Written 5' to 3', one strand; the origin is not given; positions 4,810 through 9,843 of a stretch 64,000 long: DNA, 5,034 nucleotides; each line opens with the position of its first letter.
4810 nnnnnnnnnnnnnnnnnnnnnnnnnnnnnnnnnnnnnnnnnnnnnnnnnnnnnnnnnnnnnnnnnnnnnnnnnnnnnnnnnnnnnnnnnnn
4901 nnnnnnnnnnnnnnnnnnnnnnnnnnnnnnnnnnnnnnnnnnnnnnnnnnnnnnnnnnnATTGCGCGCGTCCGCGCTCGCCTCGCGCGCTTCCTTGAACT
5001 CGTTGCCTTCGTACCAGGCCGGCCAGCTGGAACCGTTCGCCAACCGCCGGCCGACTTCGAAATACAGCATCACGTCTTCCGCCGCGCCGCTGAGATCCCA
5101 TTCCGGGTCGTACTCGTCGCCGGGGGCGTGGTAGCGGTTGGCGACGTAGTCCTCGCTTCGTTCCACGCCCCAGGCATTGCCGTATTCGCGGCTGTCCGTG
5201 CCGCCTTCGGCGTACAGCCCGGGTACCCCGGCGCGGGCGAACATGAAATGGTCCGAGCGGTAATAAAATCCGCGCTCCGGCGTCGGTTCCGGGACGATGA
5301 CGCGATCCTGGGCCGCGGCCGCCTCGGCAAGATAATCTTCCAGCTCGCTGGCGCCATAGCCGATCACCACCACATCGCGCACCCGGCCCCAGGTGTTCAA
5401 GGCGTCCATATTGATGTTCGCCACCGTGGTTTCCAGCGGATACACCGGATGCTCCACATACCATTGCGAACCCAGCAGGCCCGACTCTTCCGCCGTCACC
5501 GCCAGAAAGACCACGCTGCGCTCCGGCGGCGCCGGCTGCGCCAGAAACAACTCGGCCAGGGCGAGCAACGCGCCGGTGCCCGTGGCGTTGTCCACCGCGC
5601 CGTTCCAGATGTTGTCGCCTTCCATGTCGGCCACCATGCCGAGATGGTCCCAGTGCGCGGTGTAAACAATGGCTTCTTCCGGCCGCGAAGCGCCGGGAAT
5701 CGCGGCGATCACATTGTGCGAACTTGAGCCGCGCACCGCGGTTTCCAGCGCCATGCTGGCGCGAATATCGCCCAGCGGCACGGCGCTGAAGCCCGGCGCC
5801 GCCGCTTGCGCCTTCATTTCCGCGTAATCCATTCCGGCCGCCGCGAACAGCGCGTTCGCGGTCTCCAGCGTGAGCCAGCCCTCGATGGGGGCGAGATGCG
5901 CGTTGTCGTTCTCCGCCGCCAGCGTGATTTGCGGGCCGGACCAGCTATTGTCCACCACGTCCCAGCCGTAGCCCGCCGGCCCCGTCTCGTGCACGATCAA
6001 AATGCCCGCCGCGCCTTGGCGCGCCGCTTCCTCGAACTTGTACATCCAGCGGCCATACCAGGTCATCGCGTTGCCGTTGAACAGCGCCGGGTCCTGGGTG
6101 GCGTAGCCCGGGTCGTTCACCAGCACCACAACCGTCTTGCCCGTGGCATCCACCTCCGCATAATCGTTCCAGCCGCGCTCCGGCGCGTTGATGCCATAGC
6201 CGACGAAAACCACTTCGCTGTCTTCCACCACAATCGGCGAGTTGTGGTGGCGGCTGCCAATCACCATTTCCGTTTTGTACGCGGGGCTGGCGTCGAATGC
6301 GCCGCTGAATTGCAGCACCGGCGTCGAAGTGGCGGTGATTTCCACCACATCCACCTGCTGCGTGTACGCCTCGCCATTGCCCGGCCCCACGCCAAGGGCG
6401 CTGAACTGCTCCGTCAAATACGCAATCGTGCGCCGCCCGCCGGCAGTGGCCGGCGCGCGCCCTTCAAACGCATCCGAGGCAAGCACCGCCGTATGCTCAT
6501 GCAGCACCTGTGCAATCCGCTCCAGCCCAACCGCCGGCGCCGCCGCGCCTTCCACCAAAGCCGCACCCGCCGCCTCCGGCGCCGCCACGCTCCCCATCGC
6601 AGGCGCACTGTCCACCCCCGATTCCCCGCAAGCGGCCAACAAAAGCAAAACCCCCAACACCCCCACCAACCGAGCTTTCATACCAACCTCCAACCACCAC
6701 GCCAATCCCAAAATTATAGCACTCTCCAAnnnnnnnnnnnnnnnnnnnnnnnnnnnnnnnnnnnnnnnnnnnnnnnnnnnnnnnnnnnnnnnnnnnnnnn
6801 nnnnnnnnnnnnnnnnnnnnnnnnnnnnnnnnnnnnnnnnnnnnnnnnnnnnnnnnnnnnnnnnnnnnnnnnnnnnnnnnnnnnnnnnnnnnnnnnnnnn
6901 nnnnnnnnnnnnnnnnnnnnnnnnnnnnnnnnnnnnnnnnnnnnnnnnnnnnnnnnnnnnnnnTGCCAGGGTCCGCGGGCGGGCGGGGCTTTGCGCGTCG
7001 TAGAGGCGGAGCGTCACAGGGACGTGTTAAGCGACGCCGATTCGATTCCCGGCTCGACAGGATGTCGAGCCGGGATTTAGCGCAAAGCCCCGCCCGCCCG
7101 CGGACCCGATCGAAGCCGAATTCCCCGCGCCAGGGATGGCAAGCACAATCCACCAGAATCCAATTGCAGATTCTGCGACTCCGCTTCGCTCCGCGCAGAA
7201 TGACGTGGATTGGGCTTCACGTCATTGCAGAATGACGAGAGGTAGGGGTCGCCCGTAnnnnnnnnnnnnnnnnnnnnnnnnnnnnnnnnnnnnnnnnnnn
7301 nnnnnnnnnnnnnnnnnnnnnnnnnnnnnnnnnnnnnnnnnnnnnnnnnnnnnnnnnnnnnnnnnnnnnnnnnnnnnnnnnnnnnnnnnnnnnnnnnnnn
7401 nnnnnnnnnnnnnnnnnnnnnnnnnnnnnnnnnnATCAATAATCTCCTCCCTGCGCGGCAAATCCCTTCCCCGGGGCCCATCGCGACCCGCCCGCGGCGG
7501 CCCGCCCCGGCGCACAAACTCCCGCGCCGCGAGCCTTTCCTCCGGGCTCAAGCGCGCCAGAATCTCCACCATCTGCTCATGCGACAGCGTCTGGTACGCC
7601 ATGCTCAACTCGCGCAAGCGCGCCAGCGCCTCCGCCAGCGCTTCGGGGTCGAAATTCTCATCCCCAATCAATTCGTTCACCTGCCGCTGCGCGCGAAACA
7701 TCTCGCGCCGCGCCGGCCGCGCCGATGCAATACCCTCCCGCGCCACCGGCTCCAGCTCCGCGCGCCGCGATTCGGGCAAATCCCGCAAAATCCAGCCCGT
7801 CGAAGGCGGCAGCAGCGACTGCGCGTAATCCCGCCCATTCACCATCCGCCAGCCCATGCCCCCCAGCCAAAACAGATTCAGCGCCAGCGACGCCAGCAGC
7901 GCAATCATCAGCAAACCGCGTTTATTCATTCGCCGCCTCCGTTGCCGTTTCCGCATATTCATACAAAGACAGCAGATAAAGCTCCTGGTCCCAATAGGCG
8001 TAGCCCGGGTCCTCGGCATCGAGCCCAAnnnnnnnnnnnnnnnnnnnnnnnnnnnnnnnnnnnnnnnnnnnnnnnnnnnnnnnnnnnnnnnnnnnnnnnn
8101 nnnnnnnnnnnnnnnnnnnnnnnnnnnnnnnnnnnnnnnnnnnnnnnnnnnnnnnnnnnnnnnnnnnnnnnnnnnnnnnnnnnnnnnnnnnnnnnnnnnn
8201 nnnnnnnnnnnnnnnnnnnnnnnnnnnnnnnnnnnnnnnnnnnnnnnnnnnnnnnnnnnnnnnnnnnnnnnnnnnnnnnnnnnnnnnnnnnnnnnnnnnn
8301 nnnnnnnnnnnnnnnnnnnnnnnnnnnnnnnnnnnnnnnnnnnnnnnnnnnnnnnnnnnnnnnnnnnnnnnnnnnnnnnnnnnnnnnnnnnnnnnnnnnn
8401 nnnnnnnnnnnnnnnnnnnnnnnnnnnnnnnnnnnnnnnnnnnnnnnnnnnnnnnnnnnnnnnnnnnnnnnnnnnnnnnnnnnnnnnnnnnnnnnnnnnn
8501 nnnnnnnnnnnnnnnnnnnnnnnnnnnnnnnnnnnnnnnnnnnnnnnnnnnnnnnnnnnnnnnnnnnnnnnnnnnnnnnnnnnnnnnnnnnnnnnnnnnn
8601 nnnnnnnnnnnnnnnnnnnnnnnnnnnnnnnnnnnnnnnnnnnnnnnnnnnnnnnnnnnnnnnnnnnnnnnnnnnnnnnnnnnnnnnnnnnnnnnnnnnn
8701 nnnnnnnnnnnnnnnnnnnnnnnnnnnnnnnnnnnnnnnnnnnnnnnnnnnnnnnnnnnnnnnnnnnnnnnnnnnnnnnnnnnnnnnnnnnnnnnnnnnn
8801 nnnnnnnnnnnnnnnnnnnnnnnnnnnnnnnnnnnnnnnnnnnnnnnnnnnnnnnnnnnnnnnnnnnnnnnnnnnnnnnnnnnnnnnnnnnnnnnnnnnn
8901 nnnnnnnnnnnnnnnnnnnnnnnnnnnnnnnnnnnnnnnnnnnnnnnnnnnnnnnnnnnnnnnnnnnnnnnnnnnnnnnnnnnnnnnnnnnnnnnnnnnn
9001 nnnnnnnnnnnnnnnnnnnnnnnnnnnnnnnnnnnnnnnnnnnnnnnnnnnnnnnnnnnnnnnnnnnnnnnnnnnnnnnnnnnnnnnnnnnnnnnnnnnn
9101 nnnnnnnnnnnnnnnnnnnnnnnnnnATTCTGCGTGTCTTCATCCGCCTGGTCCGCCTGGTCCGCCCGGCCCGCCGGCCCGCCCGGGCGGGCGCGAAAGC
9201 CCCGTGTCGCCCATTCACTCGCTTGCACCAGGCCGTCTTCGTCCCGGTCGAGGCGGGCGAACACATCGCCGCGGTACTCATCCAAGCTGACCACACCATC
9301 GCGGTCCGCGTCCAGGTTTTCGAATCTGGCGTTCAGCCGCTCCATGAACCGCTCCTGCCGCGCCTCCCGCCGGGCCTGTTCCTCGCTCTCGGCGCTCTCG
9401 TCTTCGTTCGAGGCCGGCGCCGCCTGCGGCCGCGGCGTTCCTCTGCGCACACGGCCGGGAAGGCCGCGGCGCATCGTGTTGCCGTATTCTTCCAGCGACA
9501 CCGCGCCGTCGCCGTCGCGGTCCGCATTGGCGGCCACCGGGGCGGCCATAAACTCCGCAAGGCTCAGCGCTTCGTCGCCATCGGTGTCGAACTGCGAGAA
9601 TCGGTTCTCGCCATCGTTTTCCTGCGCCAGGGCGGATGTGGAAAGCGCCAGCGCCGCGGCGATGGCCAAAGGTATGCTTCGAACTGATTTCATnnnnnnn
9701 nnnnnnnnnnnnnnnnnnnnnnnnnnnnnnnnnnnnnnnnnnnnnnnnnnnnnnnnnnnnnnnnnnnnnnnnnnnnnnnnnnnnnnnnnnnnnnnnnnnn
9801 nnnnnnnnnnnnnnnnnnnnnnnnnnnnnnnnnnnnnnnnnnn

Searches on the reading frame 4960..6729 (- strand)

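Call 39: search_protein_families(library=pfam, proteins=[window:4960-6729:-], max_evalue=0.001)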
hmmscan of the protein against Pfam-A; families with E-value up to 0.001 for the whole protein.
window:4960-6729:- (590 aa): 2 families
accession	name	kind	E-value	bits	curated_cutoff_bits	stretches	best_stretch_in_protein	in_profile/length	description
PF04389.22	Peptidase_M28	-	6.5e-48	163.5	21.3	1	339-557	1-192/193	Peptidase family M28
PF01546.33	Peptidase_M20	-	0.00015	22.2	24.6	1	377-433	32-82/206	Peptidase family M20/M25/M40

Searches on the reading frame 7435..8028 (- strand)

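Call 39: search_protein_families(library=pfam, proteins=[window:7435-8028:-], max_evalue=0.001)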
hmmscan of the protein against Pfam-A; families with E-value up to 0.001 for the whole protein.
window:7435-8028:- (198 aa): 1 family
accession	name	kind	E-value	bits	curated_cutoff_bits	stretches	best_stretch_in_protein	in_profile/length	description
PF13801.11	Metal_resist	-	4e-16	59.8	29.2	1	46-166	1-124/125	Heavy-metal resistance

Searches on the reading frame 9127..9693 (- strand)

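Call 39: search_protein_families(library=pfam, proteins=[window:9127-9693:-], max_evalue=0.001)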
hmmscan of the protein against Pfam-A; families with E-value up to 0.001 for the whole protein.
window:9127-9693:- (189 aa): 6 families
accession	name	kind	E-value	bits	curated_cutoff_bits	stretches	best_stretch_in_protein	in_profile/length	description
PF00036.39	EF-hand_1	-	1.8e-16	58.8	25.4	0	57-76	9-28/29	EF hand domain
PF13202.12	EF-hand_5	-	9.3e-16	56.9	25.9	0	120-141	1-22/25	EF hand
PF13405.12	EF-hand_6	-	1.6e-14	52.6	25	0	31-51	5-25/30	EF-hand domain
PF13499.12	EF-hand_7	-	5e-10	40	30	0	123-141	45-63/67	EF-hand domain pair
PF13833.12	EF-hand_8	-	2.1e-07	31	28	0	57-72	34-49/54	EF-hand domain pair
PF10591.15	SPARC_Ca_bdg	-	0.00016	22.4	22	0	96-140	32-76/113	Secreted protein acidic and rich in cysteine Ca binding region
